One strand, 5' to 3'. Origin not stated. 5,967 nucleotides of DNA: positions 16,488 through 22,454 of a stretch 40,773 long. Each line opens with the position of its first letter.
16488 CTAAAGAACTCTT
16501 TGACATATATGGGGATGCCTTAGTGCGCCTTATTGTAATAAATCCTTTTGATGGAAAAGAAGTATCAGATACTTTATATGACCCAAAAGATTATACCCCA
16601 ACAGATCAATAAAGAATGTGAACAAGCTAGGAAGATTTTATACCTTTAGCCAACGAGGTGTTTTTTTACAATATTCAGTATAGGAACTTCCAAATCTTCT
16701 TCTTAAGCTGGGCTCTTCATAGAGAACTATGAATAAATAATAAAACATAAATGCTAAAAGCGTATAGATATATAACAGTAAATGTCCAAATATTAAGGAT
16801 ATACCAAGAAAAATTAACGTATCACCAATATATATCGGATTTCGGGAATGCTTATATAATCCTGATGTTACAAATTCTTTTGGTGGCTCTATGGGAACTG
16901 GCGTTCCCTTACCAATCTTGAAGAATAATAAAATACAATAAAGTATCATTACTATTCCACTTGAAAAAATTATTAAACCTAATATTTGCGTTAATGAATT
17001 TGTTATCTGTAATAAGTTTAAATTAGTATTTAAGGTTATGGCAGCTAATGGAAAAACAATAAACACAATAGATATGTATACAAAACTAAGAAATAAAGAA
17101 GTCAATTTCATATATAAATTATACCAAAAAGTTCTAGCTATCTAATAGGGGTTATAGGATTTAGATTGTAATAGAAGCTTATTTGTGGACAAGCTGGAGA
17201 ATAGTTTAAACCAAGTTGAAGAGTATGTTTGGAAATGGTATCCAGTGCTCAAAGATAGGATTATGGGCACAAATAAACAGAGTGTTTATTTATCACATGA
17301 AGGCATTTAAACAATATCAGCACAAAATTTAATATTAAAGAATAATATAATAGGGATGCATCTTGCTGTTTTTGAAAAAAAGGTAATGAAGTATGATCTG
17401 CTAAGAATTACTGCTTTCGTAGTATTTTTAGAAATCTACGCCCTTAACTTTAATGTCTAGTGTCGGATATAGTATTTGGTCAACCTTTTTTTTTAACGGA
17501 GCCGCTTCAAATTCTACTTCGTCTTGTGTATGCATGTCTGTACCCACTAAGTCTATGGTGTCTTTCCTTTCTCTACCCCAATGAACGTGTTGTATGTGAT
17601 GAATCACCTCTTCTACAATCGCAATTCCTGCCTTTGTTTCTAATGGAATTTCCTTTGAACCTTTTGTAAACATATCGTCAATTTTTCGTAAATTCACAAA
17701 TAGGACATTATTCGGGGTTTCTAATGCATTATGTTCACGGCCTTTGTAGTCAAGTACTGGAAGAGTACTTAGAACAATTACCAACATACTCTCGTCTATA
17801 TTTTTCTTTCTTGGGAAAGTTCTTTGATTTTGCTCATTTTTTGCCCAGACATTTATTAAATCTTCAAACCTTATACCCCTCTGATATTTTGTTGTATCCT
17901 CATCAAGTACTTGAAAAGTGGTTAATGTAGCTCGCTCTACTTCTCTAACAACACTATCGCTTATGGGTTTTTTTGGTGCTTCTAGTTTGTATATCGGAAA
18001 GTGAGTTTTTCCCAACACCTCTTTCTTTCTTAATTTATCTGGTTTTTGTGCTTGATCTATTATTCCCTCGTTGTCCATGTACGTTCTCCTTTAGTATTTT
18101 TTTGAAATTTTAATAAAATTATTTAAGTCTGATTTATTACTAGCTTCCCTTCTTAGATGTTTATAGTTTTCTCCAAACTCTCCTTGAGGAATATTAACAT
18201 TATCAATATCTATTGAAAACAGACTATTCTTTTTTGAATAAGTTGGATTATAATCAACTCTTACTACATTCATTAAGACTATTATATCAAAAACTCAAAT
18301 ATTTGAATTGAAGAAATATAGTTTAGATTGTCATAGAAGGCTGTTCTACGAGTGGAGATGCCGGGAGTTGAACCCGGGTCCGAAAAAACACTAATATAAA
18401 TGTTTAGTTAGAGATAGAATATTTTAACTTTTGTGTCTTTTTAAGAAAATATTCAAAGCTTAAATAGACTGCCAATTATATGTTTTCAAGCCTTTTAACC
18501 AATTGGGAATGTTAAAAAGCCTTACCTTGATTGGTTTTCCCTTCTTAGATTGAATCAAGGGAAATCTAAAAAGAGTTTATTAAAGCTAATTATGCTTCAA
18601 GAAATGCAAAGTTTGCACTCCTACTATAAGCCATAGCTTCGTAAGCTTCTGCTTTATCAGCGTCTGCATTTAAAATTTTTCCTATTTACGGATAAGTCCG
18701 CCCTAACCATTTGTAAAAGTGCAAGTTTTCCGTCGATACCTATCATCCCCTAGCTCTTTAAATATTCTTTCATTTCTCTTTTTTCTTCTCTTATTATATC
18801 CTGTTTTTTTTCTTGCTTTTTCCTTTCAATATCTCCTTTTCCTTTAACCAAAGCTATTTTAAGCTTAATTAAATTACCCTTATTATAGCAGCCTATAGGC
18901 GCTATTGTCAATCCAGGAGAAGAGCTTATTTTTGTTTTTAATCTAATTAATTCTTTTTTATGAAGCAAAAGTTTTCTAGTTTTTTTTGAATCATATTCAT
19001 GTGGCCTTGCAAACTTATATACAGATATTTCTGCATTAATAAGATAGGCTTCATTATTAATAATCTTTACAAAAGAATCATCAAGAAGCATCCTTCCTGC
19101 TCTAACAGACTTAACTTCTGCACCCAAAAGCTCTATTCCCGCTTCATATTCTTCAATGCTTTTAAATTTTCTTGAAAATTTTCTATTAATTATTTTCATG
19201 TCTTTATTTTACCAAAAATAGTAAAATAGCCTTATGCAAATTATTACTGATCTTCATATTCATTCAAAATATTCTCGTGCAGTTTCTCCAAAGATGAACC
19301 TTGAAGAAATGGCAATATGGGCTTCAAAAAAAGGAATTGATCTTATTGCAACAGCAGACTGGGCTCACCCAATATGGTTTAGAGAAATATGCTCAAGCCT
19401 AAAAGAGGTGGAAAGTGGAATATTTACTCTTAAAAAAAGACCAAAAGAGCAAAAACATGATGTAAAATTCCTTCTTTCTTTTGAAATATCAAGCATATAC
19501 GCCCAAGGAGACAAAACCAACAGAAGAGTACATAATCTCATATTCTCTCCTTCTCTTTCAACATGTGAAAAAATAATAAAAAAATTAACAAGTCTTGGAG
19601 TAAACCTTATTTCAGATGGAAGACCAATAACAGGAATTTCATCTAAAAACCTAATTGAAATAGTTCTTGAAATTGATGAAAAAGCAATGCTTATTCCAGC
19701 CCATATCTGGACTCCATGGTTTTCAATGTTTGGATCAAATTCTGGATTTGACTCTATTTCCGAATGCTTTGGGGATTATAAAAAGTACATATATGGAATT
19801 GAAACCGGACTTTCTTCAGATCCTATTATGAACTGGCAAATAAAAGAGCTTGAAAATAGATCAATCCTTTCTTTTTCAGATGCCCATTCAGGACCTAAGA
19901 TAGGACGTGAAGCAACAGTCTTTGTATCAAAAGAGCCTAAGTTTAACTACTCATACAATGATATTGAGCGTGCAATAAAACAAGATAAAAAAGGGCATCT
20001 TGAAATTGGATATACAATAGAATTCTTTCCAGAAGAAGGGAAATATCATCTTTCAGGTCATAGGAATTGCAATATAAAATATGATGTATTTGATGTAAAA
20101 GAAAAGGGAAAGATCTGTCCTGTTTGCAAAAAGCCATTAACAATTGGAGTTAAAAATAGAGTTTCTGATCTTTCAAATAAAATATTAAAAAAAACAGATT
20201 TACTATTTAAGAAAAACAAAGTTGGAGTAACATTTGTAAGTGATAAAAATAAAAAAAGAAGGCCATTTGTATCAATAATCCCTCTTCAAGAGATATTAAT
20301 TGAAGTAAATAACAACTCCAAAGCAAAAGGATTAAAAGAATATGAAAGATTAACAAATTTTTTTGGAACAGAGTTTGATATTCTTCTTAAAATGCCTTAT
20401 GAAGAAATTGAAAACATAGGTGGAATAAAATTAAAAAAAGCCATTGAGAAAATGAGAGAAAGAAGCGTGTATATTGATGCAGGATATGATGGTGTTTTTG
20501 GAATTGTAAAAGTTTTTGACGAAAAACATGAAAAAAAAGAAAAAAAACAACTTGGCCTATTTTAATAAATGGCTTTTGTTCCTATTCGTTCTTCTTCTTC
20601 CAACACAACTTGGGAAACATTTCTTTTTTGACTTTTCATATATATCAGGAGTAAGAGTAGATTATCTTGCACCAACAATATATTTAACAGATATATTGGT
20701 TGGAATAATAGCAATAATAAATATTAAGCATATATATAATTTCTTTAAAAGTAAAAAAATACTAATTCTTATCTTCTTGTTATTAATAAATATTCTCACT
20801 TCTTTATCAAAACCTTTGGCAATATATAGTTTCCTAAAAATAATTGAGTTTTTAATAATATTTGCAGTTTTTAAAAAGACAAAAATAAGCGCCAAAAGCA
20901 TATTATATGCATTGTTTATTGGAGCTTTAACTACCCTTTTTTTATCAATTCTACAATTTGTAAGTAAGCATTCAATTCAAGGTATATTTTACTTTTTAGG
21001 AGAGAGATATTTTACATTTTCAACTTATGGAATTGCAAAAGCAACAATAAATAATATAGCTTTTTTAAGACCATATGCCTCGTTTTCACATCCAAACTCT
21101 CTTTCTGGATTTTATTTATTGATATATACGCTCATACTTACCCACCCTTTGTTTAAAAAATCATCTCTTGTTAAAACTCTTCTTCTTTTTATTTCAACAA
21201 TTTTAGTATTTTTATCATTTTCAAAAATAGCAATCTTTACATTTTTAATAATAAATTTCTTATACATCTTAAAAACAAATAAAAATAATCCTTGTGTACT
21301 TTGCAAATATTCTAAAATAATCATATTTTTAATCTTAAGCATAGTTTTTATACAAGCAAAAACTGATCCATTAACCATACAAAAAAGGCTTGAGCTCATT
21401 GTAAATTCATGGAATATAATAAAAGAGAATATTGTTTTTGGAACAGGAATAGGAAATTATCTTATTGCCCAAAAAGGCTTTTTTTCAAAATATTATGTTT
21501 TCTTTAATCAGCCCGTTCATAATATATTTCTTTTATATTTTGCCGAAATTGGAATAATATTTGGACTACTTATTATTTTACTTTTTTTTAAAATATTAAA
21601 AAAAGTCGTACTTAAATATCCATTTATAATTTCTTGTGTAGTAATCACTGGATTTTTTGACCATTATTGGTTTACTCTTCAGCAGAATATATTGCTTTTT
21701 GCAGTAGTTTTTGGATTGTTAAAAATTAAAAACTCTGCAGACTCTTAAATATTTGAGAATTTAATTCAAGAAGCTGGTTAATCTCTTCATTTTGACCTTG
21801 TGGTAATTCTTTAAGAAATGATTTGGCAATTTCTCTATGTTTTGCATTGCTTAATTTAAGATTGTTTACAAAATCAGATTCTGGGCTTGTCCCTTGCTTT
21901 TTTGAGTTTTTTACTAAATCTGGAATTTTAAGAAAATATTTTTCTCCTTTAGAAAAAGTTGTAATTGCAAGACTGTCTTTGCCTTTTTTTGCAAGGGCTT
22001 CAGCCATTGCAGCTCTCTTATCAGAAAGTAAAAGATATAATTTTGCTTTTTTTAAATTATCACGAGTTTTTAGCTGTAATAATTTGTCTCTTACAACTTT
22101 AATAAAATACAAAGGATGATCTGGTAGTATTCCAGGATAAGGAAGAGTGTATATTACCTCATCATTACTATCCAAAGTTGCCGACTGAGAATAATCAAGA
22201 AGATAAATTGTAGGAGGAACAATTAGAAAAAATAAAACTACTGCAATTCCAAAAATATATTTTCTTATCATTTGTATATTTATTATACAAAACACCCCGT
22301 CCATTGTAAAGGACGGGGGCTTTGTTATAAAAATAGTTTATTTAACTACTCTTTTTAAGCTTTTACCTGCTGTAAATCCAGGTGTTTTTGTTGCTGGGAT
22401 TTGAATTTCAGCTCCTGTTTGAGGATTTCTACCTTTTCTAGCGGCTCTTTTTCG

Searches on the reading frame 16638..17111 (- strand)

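Call 53: search_protein_families(library=pfam, proteins=[window:16638-17111:-], max_evalue=0.00001)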
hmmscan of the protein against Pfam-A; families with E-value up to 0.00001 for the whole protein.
window:16638-17111:- (157 aa): 1 family
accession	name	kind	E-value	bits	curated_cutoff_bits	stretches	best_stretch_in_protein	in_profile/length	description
PF04191.18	PEMT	-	1.2e-14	55.1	25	1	42-142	3-104/105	Phospholipid methyltransferase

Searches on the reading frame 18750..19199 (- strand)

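Call 53: search_protein_families(library=pfam, proteins=[window:18750-19199:-], max_evalue=0.00001)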
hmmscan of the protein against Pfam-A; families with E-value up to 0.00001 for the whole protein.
window:18750-19199:- (149 aa): 1 family
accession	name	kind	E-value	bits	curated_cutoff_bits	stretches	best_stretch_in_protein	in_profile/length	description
PF01668.23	SmpB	-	1.5e-38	132.4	27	1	4-145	3-143/143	SmpB protein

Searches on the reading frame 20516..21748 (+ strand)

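Call 52: search_protein_families(library=pfam, proteins=[window:20516-21748:+], max_evalue=0.00001)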
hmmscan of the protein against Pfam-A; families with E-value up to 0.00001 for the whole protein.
window:20516-21748:+ (410 aa): 1 family
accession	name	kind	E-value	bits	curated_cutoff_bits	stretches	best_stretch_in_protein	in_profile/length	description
PF04932.20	Wzy_C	-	1.5e-09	38.2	31.7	1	222-353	1-148/149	O-Antigen ligase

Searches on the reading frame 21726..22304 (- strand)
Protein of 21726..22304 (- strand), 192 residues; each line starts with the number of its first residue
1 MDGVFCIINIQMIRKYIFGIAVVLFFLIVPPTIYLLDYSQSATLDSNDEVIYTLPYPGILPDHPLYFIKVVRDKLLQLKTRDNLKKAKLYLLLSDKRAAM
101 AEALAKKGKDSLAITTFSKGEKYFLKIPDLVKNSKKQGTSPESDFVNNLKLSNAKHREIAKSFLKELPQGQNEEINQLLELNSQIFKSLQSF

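Call 52: search_protein_families(library=pfam, proteins=[window:21726-22304:-], max_evalue=0.00001)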
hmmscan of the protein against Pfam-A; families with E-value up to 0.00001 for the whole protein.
window:21726-22304:- (192 aa): 1 family
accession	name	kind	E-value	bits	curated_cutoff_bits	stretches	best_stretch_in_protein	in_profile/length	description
PF18915.5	DUF5667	-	2.6e-09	37.8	27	1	58-166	1-95/99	Domain of unknown function (DUF5667)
